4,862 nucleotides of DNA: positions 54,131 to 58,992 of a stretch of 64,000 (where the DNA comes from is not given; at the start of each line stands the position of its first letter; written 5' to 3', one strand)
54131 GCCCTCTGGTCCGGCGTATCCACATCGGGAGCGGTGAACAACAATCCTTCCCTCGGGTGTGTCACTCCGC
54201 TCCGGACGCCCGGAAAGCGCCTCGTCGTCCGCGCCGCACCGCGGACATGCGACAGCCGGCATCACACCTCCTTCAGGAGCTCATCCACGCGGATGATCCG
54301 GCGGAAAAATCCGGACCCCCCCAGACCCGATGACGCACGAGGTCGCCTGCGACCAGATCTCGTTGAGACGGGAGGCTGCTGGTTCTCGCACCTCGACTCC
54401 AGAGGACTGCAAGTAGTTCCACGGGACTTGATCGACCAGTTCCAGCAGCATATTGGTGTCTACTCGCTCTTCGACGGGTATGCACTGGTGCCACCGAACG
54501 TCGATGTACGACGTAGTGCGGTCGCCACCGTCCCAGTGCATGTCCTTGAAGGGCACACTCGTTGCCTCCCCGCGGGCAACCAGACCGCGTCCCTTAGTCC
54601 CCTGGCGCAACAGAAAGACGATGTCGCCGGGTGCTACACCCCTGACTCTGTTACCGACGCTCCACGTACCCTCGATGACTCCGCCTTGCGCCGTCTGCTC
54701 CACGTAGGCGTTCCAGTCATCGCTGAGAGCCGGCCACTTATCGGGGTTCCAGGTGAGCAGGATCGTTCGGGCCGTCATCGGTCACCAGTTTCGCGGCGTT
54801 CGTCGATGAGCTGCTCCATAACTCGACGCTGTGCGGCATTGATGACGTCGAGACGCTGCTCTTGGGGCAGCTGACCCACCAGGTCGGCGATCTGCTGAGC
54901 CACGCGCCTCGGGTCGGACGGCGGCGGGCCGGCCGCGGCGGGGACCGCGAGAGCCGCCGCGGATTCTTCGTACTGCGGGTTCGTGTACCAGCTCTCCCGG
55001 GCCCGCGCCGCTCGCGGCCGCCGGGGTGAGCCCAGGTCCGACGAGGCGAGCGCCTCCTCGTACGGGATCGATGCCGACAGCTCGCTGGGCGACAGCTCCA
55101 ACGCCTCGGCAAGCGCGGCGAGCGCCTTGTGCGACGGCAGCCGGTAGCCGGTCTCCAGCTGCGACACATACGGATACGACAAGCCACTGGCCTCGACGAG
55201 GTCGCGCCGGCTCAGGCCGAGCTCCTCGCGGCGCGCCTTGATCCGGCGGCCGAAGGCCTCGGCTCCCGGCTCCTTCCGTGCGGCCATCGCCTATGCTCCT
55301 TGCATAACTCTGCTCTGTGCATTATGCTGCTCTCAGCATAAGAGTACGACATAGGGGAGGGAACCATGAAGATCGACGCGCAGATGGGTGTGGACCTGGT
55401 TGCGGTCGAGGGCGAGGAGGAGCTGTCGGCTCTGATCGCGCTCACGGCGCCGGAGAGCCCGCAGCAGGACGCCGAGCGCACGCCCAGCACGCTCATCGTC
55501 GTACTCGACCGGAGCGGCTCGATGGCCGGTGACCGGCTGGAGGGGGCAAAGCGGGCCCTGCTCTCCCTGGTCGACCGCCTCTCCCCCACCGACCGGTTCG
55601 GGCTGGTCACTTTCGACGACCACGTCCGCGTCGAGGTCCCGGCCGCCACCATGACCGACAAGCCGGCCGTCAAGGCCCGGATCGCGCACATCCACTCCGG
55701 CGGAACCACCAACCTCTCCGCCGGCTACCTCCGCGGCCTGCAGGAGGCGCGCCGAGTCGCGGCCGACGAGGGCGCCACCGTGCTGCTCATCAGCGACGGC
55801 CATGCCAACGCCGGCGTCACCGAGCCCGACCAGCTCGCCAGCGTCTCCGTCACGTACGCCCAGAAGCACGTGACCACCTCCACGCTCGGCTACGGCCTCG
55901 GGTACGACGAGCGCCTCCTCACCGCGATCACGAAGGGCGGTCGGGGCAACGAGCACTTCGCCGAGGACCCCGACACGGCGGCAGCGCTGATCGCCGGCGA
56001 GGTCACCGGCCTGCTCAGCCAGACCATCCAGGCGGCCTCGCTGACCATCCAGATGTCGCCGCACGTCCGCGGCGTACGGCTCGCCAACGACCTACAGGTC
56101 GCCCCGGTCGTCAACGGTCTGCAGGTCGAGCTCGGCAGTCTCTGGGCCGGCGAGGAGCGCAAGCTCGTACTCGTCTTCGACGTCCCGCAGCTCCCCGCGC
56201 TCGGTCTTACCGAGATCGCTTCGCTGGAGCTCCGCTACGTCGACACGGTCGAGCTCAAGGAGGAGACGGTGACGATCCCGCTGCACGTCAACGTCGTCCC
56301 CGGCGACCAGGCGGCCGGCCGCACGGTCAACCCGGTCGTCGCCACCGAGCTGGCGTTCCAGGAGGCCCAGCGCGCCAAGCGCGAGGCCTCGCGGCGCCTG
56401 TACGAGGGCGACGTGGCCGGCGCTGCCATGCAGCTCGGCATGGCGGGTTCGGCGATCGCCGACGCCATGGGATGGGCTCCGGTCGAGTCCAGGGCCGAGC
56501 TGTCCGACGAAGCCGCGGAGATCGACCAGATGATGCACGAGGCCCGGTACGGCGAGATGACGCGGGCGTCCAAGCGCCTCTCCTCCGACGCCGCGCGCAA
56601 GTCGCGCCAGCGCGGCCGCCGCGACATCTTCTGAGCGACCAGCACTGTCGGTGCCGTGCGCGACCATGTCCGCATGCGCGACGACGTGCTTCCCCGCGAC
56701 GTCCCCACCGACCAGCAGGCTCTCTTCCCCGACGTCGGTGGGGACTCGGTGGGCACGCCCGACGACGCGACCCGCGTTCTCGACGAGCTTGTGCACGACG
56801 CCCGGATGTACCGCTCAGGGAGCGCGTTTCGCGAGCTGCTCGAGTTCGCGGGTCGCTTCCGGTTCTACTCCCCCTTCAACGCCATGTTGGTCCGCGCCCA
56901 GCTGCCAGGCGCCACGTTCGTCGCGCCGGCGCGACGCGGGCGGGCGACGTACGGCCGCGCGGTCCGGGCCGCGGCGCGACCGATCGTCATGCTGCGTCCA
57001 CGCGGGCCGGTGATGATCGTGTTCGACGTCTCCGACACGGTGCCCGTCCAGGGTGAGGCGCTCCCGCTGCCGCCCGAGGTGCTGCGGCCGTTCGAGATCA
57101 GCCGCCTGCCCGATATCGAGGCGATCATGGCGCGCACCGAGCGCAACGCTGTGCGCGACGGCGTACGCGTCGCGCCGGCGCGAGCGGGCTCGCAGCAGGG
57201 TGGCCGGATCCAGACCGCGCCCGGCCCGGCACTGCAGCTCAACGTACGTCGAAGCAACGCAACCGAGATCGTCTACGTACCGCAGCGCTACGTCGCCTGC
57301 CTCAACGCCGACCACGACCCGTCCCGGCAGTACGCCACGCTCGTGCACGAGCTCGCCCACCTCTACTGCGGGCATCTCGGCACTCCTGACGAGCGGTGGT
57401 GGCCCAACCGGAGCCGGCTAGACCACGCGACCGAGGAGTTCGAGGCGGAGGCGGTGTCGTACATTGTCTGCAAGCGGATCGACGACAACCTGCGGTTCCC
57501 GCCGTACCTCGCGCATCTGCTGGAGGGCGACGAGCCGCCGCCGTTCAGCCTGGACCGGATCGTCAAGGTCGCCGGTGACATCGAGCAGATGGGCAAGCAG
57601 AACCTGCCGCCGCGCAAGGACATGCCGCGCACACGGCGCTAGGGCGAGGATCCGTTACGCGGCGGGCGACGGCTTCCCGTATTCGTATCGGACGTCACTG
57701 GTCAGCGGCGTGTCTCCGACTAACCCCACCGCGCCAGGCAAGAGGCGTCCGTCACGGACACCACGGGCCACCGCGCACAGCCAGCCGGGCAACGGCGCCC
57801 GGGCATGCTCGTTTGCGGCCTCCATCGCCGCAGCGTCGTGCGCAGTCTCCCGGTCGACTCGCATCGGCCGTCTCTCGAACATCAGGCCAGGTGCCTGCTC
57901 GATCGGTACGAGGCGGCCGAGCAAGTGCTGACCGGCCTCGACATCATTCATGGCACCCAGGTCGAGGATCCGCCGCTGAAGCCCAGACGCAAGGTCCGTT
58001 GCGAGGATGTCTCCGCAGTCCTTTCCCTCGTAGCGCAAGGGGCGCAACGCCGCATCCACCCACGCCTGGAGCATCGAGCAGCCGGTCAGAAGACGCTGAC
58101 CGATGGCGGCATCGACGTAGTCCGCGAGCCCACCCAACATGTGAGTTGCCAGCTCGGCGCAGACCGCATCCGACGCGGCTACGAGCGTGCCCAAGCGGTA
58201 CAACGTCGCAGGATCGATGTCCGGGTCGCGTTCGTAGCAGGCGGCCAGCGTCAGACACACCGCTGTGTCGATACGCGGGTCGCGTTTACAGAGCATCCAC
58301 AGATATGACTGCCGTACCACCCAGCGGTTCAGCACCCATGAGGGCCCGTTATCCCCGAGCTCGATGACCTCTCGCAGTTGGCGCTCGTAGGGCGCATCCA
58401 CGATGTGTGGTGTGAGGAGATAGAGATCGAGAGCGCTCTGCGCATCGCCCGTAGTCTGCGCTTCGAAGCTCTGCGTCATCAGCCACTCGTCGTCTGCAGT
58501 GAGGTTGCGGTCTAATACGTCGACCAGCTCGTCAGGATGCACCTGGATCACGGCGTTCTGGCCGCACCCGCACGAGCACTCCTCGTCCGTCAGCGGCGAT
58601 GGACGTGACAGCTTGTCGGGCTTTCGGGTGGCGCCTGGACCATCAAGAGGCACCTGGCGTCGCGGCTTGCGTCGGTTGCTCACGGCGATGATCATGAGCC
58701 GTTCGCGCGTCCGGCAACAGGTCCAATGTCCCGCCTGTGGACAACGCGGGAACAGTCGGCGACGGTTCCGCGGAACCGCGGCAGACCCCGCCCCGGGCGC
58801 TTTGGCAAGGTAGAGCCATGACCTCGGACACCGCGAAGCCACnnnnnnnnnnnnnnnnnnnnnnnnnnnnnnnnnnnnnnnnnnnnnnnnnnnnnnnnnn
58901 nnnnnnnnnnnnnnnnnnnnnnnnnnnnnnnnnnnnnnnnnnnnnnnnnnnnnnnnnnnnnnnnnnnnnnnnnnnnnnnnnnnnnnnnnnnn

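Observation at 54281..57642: Divergent module upstream of recC: XRE repressor + PUA/EVE-like protein versus vWA protein + ArdC-like HExxH zincin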

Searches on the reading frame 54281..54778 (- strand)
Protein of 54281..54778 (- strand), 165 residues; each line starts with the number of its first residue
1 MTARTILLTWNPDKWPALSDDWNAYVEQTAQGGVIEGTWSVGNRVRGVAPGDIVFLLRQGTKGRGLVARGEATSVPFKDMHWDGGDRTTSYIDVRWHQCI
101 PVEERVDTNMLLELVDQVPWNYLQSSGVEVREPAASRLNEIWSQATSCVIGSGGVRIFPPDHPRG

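Call 3: search_protein_families(library=pfam, proteins=[window:54281-54778:-], max_evalue=0.1)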
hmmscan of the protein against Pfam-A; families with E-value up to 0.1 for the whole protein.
window:54281-54778:- (165 aa): 0 families

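Call 4: search_protein_families(library=padloc, proteins=[window:54281-54778:-], max_evalue=0.1)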
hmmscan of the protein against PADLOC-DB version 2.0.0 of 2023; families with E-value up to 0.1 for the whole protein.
window:54281-54778:- (165 aa): 0 families

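Call 5: search_protein_families(library=ncbifam, proteins=[window:54281-54778:-], max_evalue=0.1)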
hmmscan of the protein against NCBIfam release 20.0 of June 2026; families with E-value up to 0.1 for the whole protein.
window:54281-54778:- (165 aa): 0 families

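Call 10: find_homologous_proteins(query=window:54281-54778:-)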
Query window:54281-54778:- (165 aa): 12 proteins with E <= 0.001 among 77 candidates.
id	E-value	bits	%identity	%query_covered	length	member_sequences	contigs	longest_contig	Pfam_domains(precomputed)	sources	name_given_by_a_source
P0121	3.5e-91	322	94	90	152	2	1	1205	-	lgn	-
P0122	1.2e-40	157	82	51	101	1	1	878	-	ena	-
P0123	6.5e-28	116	44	88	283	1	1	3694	PF13020.13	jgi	jgi:hypothetical protein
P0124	3.3e-27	114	42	95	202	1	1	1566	PF01878.25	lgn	-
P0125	6.0e-27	113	43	87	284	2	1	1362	PF13020.13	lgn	-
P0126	8.2e-26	109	44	87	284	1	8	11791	PF13020.13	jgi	jgi:hypothetical protein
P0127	7.2e-25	106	41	88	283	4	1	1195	PF13020.13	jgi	jgi:hypothetical protein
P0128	7.2e-25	106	42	85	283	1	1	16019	PF13020.13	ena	-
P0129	5.1e-24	103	44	84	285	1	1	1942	PF13020.13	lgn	-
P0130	3.8e-21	94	41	84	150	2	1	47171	-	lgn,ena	-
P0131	1.2e-20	92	39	84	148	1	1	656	-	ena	-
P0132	7.6e-14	70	35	85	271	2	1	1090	PF01844.30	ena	-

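Call 32: predict_structure(alignment_id=A3)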
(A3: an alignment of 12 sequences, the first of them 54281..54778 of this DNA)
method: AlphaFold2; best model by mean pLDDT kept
length: 165 residues; sequences in the alignment: 12
mean_pLDDT: 86.0   pTM: 0.82
mean pLDDT of the five models: 86.0, 85.4, 84.5, 84.1, 83.0
residues with pLDDT >= 90: 103; 70-90: 42; 50-70: 7; < 50: 13
segments of 3 or more residues with pLDDT < 50: 152-157, 159-165
pLDDT, mean of each block of 10 residues (from residue 1): 90 84 93 93 83 95 93 95 87 96 93 90 85 95 83 46 39
secondary structure, 60 per line:
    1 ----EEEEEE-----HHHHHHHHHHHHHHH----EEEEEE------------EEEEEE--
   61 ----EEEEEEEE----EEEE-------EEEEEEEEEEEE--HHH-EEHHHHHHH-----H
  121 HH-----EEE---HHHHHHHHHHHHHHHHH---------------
elements in order: E5-10 H16-30 E35-40 E53-58 E65-72 E77-80 E88-99 H108-114 E128-130 H134-150

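Call 36: fold_search(model_id=the predicted structure, library=pdb)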
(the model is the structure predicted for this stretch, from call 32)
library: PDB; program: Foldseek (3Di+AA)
matches with E <= 10: 418; with E <= 0.001: 30
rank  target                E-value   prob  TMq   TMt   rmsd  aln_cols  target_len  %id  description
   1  5h8a_C                7.6e-05  1.00  0.54  0.52   4.8       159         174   11  Mmi1 YTH domain (released 2016-01-13)
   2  5eim_B                1.1e-04  1.00  0.54  0.55   4.4       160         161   10  YTH domain-containing protein mmi1 and RNA complex (released 2016-01-27)
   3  2eve                  1.4e-04  1.00  0.60  0.66   3.7       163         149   15  X-Ray Crystal Structure of Protein PSPTO5229 from Pseudomonas syringae. Northeast Structural Genomics Consortium Target  (released 2005-11-08)
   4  5dnp_B                1.4e-04  1.00  0.52  0.61   4.8       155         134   10  Crystal structure of Mmi1 YTH domain (released 2016-04-06)
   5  2ar1                  1.5e-04  1.00  0.65  0.68   3.4       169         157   15  Structure of Hypothetical protein from Leishmania major (released 2005-08-30)
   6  5eip_A                2.4e-04  1.00  0.48  0.57   5.0       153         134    9  apo-structure of YTH domain of SpMmi1 (released 2016-01-27)
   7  5h8a_B                2.7e-04  1.00  0.54  0.52   4.8       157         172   11  Mmi1 YTH domain (released 2016-01-13)
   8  5h8a_D                2.9e-04  1.00  0.53  0.51   4.8       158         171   11  Mmi1 YTH domain (released 2016-01-13)
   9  5eim_A                3.3e-04  1.00  0.54  0.56   4.8       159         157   11  YTH domain-containing protein mmi1 and RNA complex (released 2016-01-27)
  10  7z93_A                3.5e-04  1.00  0.44  0.48   6.4       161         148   14  Crystal structure of YTHDF2 with compound YLI_DF_022 (released 2022-03-30)
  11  6fpx_E                4.4e-04  1.00  0.53  0.51   5.3       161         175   11  Structure of S. pombe Mmi1 in complex with 11-mer RNA (released 2018-05-09)
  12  9szp_A                5.7e-04  1.00  0.46  0.54   5.9       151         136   14  Crystal structure of the human YTHDC2 YTH domain in complex with m6A DNA (released 2026-04-01)
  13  5j3e_A                5.7e-04  1.00  0.48  0.46   6.4       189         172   12  Crystal Structure of Human THYN1 protein in complex with 5-methylcytosine containing DNA (released 2016-04-20)
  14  4rdo_D                5.7e-04  1.00  0.46  0.50   5.8       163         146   13  Structure of YTH-YTHDF2 in the free state (released 2014-12-24)
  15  6fpp_A                6.0e-04  1.00  0.53  0.56   4.8       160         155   11  Structure of S. pombe Mmi1 (released 2018-05-09)
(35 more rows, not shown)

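Call 60: find_encoding_contigs(protein=P0126, flank=6000, max_places=4)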
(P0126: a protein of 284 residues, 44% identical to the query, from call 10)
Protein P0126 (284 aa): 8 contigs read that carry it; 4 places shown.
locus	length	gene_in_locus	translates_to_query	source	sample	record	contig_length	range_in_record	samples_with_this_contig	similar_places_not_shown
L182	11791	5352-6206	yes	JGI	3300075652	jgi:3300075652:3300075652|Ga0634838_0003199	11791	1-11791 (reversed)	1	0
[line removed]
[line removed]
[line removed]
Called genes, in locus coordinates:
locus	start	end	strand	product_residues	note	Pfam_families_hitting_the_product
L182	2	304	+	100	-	?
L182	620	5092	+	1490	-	-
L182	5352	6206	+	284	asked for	PF13020:NOV_C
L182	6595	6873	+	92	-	PF19607:DUF6112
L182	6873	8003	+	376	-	PF19590:TrbL_3 (weak)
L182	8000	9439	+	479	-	-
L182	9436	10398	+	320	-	PF08401:ArdcN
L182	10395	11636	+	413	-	PF12846:AAA_10 (faint)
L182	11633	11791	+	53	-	?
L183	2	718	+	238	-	?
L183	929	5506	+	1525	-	-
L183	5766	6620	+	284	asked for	PF13020:NOV_C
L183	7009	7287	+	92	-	PF19607:DUF6112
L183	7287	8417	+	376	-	PF19590:TrbL_3 (weak)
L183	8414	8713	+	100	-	?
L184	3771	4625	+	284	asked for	PF13020:NOV_C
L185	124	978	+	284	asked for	PF13020:NOV_C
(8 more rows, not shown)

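Call 61: find_encoding_contigs(protein=P0130, flank=6000, max_places=2)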
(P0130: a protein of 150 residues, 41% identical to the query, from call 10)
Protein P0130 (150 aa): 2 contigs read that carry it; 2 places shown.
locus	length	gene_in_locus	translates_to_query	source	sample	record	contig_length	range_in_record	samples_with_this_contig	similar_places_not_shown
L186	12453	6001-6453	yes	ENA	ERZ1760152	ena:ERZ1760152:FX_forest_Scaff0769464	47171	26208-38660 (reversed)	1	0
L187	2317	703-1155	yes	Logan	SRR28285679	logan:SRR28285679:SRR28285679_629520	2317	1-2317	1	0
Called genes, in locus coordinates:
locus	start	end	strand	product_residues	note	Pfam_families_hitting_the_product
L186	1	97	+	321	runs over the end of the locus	PF13714:PEP_mutase, PF00463:ICL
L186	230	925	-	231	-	PF10881:DUF2726, PF01396:Zn_ribbon_Top1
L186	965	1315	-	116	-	-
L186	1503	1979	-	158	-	-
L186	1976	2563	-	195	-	PF13328:HD_4, PF01966:HD (faint)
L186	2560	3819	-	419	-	PF13768:VWA_3, PF00092:VWA, PF13519:VWA_2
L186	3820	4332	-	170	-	PF13411:MerR_1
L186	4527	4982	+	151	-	-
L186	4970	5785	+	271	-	PF04389:Peptidase_M28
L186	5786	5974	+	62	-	-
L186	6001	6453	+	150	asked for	-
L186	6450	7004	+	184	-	PF05706:CDKN3, PF22784:PTP-SAK, PF22785:Tc-R-P, PF00782:DSPc, PF00102:Y_phosphatase (weak), PF14566:PTPlike_phytase (faint)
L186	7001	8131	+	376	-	PF03747:ADP_ribosyl_GH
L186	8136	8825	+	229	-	-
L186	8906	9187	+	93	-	-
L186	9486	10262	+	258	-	-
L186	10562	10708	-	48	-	-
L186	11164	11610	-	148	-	-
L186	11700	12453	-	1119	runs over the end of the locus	PF00176:SNF2-rel_dom, PF00270:DEAD (weak), PF04851:ResIII, PF00271:Helicase_C, PF12137:RapA_C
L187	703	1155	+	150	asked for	-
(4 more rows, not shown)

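Call 64: search_protein_families(library=pfam, proteins=[L182:620-5092:+, L186:4527-4982:+], max_evalue=0.01)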
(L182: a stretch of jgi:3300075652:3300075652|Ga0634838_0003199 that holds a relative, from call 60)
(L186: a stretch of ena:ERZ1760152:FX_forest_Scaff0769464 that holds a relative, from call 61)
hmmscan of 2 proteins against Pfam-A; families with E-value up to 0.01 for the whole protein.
L182:620-5092:+ (1490 aa): 2 families
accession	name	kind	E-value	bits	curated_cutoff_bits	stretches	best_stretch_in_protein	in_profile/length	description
PF25199.1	nSTAND_NTPase5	-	0.00055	20.2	34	1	269-388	39-135/145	Novel STAND NTPase 5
PF02985.28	HEAT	-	0.0032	18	23.5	0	1213-1240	3-30/31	HEAT repeat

L186:4527-4982:+ (151 aa): 0 families

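Call 80: search_protein_families(library=phrogs, proteins=[window:54281-54778:-], max_evalue=0.001)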
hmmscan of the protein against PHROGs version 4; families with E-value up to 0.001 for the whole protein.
window:54281-54778:- (165 aa): 0 families

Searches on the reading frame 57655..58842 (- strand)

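Call 3: search_protein_families(library=pfam, proteins=[window:57655-58842:-], max_evalue=0.1)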
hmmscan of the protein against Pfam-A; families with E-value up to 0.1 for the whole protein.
window:57655-58842:- (395 aa): 1 family
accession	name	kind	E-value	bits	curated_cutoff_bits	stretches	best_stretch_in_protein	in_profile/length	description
PF20137.4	DUF6527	-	0.057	13.8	23.6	0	88-105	6-23/63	Family of unknown function (DUF6527)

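Call 4: search_protein_families(library=padloc, proteins=[window:57655-58842:-], max_evalue=0.1)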
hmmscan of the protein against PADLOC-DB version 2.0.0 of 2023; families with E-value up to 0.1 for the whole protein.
window:57655-58842:- (395 aa): 0 families

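Call 5: search_protein_families(library=ncbifam, proteins=[window:57655-58842:-], max_evalue=0.1)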
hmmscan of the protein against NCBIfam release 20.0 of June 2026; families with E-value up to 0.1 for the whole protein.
window:57655-58842:- (395 aa): 0 families

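Call 80: search_protein_families(library=phrogs, proteins=[window:57655-58842:-], max_evalue=0.001)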
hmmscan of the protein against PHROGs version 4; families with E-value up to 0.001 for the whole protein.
window:57655-58842:- (395 aa): 0 families
